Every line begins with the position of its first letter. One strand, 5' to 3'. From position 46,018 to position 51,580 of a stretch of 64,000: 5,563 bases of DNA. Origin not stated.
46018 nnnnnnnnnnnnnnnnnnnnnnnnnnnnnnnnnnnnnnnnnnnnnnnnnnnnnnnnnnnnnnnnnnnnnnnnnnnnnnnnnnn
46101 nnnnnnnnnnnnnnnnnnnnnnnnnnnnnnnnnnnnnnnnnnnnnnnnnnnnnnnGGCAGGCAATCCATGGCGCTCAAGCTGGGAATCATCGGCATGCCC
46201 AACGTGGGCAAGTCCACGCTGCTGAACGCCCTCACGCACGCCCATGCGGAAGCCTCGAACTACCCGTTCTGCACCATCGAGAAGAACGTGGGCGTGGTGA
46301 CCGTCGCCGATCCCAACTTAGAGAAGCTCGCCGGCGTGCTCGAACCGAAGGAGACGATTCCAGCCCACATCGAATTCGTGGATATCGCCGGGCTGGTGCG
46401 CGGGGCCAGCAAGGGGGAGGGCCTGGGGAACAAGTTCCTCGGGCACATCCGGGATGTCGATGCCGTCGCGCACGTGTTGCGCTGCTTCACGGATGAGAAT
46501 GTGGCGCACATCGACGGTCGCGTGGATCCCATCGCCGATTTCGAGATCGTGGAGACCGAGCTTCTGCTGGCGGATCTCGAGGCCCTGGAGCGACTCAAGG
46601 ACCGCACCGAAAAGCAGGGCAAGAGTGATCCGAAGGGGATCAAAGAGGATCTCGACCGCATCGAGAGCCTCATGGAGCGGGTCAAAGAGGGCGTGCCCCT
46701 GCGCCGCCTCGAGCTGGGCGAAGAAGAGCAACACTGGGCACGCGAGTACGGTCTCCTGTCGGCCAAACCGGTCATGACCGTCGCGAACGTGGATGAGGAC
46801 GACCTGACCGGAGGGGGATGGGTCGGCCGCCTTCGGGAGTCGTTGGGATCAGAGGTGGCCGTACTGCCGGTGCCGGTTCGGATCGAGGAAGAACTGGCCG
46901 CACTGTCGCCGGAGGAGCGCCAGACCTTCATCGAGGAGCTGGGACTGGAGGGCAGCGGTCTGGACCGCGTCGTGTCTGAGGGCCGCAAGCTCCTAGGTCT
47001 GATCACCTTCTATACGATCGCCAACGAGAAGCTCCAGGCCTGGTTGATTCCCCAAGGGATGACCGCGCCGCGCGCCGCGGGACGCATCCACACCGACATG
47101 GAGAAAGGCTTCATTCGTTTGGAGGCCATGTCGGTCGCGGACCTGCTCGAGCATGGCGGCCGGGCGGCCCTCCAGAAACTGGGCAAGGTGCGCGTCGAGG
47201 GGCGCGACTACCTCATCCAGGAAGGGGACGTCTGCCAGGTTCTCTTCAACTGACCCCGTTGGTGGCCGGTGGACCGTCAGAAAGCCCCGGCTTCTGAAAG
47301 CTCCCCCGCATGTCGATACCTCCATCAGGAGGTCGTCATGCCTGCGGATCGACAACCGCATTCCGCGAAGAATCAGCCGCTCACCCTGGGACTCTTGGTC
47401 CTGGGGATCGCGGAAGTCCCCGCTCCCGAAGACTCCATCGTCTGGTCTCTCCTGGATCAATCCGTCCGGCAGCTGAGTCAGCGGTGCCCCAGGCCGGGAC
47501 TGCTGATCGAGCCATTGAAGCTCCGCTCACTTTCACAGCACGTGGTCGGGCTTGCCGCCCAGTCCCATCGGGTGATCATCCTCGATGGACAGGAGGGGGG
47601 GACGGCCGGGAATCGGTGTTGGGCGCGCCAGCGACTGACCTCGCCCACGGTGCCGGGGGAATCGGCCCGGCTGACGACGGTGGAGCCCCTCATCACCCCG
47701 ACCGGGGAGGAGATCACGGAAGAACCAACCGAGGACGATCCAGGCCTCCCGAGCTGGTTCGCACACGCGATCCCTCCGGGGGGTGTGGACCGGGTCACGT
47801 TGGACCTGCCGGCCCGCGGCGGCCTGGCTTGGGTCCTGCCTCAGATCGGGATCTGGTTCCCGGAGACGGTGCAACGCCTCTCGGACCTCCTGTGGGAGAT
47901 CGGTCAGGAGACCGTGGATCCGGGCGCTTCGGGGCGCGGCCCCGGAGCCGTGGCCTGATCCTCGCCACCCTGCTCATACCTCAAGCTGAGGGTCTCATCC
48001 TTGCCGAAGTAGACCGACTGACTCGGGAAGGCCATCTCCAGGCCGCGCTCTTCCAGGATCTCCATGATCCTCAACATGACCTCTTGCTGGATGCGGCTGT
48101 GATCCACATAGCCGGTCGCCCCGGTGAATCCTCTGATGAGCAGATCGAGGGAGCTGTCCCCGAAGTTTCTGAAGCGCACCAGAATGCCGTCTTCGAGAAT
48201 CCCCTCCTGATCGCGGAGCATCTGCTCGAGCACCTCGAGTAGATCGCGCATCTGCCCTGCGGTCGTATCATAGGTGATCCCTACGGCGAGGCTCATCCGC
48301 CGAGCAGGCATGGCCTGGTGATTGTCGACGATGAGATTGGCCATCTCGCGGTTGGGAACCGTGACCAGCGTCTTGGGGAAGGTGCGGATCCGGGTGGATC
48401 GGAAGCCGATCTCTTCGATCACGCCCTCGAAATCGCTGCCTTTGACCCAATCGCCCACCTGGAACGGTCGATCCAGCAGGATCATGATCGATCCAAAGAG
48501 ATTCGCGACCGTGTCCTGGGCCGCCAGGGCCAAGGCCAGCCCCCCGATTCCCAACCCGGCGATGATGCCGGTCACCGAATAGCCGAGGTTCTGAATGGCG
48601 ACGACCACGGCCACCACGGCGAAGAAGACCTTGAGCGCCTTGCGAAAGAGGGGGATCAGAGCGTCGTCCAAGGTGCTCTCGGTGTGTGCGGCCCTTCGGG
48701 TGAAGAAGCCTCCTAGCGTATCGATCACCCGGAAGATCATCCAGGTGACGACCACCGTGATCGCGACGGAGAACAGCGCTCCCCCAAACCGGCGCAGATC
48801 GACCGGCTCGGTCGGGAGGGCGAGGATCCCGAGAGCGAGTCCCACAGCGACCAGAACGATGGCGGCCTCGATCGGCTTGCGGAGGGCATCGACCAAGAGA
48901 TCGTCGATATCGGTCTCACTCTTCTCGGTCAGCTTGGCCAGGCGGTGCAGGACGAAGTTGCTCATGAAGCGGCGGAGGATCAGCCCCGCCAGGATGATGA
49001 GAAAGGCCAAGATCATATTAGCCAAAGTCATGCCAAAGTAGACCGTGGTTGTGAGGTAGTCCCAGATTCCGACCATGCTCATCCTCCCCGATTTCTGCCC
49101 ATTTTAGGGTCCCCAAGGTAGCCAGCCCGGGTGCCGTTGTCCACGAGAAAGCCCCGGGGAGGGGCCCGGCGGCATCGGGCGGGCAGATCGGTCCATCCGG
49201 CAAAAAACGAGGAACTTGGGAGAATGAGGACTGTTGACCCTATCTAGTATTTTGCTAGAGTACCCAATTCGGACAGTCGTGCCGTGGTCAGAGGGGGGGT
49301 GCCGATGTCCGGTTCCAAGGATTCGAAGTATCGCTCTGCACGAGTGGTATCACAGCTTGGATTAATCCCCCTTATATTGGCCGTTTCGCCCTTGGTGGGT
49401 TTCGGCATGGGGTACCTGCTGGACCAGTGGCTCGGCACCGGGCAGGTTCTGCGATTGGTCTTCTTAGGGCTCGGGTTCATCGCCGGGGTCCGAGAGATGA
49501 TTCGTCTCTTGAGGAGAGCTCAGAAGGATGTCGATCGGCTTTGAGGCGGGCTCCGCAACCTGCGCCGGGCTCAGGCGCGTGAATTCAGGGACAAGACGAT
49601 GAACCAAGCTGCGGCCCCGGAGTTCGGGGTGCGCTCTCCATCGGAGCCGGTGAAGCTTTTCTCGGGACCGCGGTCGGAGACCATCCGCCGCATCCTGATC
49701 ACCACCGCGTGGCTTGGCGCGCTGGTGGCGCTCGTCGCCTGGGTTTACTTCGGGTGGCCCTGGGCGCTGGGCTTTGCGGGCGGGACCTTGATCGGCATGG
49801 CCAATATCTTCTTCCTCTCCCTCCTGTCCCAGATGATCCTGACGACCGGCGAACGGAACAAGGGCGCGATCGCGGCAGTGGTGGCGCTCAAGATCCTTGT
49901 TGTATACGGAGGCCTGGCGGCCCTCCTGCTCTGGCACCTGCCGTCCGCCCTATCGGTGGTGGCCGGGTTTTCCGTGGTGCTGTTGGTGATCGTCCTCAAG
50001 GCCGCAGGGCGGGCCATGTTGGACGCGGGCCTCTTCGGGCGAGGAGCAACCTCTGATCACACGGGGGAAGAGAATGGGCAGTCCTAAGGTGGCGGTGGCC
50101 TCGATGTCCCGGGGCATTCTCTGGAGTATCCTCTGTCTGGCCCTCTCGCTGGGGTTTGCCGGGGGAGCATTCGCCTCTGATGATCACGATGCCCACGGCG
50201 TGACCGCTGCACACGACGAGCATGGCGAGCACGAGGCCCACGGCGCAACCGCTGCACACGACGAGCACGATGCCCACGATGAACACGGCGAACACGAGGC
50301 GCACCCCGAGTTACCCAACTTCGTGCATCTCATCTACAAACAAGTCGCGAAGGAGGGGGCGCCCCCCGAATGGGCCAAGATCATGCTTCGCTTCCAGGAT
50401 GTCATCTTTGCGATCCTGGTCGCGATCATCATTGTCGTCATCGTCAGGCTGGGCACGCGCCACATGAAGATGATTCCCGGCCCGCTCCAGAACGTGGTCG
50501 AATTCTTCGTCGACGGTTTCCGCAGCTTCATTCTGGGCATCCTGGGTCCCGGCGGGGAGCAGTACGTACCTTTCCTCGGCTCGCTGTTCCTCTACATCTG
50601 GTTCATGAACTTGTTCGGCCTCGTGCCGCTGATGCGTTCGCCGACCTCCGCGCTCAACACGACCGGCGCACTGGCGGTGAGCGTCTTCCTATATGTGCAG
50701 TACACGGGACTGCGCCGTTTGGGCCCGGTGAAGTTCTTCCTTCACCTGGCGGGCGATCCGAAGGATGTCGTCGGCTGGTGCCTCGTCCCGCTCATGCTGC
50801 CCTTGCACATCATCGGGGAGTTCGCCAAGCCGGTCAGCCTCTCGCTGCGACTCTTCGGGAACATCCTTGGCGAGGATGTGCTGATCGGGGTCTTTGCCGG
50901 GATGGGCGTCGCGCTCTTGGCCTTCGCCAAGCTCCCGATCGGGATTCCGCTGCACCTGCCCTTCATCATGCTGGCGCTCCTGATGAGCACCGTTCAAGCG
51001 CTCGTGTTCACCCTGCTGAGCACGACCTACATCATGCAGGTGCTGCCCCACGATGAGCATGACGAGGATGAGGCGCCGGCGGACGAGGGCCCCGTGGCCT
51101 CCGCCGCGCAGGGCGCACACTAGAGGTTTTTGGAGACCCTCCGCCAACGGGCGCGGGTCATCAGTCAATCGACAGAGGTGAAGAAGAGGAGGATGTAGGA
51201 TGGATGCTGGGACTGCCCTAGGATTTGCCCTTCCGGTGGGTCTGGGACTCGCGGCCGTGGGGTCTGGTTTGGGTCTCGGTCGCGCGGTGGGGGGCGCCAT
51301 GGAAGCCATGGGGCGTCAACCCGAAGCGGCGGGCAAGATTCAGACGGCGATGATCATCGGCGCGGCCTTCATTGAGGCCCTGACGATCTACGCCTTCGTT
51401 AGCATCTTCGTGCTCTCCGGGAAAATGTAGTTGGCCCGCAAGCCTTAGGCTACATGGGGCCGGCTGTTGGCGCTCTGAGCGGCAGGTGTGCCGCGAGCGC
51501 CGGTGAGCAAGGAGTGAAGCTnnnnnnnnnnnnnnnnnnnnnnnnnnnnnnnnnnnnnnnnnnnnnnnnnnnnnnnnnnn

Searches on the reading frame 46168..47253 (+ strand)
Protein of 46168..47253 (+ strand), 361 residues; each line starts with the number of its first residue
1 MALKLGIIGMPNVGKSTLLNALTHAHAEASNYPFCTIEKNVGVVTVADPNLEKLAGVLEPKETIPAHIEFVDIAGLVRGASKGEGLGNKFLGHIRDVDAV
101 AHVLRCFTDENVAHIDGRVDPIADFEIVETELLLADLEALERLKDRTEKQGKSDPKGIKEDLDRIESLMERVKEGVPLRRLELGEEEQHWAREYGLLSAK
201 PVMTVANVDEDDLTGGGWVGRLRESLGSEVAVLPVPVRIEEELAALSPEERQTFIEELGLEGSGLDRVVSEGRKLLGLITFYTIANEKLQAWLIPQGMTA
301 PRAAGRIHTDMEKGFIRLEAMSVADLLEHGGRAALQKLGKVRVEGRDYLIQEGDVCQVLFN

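Call 14: search_protein_families(library=pfam, proteins=[window:46168-47253:+], max_evalue=0.01)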
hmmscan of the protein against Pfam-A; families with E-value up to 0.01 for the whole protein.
window:46168-47253:+ (361 aa): 4 families
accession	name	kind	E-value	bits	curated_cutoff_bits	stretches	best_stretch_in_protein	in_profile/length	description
PF06071.19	YchF-GTPase_C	-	8e-28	96.8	27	1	278-361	1-84/84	Protein of unknown function (DUF933)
PF01926.29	MMR_HSR1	-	5.4e-22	78.5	21.9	1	5-116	2-93/113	50S ribosome-binding GTPase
PF02421.24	FeoB_N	-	8.6e-10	38.8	27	1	5-49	3-47/156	Ferrous iron transport protein B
PF00350.29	Dynamin_N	-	0.0078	16.7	27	0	6-27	2-23/168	Dynamin family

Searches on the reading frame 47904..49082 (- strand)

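Call 14: search_protein_families(library=pfam, proteins=[window:47904-49082:-], max_evalue=0.01)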
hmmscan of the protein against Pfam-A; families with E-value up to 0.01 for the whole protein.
window:47904-49082:- (392 aa): 3 families
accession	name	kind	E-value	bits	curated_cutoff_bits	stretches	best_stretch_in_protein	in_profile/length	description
PF00924.24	MS_channel_2nd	-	3.2e-21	75.6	20.2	1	190-255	1-66/68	Mechanosensitive ion channel, beta-domain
PF21082.3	MS_channel_3rd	-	2e-12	47.8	21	1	265-350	3-88/88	Mechanosensitive ion channel MscS, C-terminal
PF21088.3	MS_channel_1st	-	1.5e-08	34.9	23.1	1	148-189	1-42/42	Mechanosensitive ion channel, transmembrane helices 2/3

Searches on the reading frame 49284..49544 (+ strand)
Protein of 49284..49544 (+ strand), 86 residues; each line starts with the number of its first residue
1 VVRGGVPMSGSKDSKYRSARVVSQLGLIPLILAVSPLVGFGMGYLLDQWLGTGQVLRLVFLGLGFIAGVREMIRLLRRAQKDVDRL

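Call 14: search_protein_families(library=pfam, proteins=[window:49284-49544:+], max_evalue=0.01)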
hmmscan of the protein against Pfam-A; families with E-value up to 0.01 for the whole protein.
window:49284-49544:+ (86 aa): 1 family
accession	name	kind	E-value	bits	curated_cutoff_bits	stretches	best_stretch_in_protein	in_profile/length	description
PF09527.15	ATPase_gene1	-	1.6e-11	44.5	26.6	1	24-74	3-53/54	Putative F0F1-ATPase subunit Ca2+/Mg2+ transporter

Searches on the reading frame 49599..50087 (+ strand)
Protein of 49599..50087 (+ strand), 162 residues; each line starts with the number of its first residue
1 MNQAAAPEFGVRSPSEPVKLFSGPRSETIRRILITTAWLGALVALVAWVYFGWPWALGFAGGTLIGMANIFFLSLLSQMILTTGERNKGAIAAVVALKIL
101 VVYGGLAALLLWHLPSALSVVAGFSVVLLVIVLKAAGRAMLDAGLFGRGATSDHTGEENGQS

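Call 3: search_protein_families(library=pfam, proteins=[window:49599-50087:+], max_evalue=0.01)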
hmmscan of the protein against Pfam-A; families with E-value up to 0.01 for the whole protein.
window:49599-50087:+ (162 aa): 1 family
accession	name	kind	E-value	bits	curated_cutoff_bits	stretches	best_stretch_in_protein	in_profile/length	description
PF03899.21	ATP-synt_I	-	7.4e-05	23.6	25.1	1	31-125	1-99/99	ATP synthase I chain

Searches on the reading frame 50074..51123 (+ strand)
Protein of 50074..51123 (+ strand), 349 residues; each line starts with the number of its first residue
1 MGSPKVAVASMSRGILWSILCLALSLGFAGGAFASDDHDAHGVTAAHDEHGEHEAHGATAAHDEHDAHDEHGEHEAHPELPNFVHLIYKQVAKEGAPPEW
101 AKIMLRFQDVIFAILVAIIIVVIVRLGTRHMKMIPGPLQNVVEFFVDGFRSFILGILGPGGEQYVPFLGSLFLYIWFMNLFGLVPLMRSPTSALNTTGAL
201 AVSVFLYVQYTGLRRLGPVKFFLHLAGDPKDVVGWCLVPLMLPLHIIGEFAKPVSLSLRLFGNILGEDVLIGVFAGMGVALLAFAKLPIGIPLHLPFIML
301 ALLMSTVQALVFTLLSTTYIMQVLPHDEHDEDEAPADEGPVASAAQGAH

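Call 14: search_protein_families(library=pfam, proteins=[window:50074-51123:+], max_evalue=0.01)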
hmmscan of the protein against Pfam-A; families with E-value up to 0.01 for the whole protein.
window:50074-51123:+ (349 aa): 1 family
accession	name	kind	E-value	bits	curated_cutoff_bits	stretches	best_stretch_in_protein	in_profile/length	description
PF00119.25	ATP-synt_A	-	3.5e-52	177.9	33.9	1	111-320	2-216/217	ATP synthase A chain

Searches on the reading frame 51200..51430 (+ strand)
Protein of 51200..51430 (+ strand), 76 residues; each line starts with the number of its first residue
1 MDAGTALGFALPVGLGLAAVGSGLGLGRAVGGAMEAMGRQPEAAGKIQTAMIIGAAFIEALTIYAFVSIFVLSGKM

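Call 3: search_protein_families(library=pfam, proteins=[window:51200-51430:+], max_evalue=0.01)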
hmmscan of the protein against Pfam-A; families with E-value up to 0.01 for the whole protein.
window:51200-51430:+ (76 aa): 1 family
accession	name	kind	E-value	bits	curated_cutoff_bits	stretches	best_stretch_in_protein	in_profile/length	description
PF00137.26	ATP-synt_C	-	1.4e-14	54.5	24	1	14-72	6-60/60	ATP synthase subunit C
